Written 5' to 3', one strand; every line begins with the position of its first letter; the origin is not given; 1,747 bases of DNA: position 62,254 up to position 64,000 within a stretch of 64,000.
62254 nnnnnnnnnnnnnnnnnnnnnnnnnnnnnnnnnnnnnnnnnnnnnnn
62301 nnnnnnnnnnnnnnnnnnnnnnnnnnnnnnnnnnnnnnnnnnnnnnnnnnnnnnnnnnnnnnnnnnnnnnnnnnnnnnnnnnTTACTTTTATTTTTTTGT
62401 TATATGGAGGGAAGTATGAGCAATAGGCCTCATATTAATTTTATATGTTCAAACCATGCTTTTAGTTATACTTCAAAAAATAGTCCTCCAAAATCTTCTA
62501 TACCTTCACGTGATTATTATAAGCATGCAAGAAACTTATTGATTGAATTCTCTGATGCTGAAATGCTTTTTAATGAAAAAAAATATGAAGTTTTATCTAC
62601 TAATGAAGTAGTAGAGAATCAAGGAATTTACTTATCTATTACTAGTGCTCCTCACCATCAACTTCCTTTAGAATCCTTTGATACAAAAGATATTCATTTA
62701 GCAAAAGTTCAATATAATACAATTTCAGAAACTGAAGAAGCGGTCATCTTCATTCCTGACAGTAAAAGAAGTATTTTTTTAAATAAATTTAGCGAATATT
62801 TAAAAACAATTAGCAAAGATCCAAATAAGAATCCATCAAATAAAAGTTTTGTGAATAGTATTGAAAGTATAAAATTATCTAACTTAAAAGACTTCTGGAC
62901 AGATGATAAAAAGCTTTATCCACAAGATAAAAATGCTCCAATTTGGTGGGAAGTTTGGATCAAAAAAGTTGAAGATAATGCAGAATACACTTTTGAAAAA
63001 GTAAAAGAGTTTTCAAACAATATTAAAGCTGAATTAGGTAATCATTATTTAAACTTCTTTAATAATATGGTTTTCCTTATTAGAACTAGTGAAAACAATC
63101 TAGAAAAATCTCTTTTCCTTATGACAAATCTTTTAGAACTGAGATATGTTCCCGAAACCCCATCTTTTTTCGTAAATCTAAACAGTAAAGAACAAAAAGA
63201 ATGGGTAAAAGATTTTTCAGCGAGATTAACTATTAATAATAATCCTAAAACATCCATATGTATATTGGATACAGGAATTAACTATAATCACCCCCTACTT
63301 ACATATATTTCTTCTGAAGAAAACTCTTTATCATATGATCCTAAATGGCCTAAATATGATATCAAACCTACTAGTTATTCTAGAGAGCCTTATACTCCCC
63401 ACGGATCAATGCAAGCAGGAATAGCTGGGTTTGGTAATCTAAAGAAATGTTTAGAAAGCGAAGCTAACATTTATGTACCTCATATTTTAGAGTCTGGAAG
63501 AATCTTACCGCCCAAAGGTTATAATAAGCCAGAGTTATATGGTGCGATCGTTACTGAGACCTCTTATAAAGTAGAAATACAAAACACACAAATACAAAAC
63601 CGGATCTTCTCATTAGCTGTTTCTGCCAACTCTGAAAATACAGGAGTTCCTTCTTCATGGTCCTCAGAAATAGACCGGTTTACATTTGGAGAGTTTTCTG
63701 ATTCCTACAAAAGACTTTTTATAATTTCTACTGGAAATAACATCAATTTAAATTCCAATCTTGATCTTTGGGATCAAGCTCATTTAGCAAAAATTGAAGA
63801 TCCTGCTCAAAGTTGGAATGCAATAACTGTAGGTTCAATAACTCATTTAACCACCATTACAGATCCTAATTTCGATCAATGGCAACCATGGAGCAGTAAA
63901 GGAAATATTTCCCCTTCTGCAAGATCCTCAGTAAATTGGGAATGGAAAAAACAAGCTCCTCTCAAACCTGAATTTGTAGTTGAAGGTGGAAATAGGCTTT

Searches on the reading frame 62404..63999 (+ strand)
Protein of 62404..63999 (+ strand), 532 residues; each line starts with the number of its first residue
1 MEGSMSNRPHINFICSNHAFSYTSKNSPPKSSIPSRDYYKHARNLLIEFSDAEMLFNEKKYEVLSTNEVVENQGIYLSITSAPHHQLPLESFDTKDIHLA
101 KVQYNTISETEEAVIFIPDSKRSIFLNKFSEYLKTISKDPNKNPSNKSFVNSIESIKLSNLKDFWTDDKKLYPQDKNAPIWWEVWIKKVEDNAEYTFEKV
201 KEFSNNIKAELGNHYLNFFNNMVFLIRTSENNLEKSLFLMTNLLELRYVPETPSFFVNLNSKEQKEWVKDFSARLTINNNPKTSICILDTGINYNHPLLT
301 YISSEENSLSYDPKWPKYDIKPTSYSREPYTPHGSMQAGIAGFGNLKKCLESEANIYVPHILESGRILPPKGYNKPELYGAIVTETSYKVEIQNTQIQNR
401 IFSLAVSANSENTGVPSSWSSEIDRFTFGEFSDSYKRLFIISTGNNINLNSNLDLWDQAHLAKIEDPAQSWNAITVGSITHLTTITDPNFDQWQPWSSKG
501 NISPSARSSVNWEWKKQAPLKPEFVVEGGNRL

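Call 61: search_protein_families(library=pfam, proteins=[window:62404-63999:+], max_evalue=0.001)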
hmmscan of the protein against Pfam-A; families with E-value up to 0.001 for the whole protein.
window:62404-63999:+ (532 aa): 1 family
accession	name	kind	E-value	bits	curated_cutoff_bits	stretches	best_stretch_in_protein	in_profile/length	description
PF00082.27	Peptidase_S8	-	7.7e-34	117.8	21.8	1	282-530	3-211/288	Subtilase family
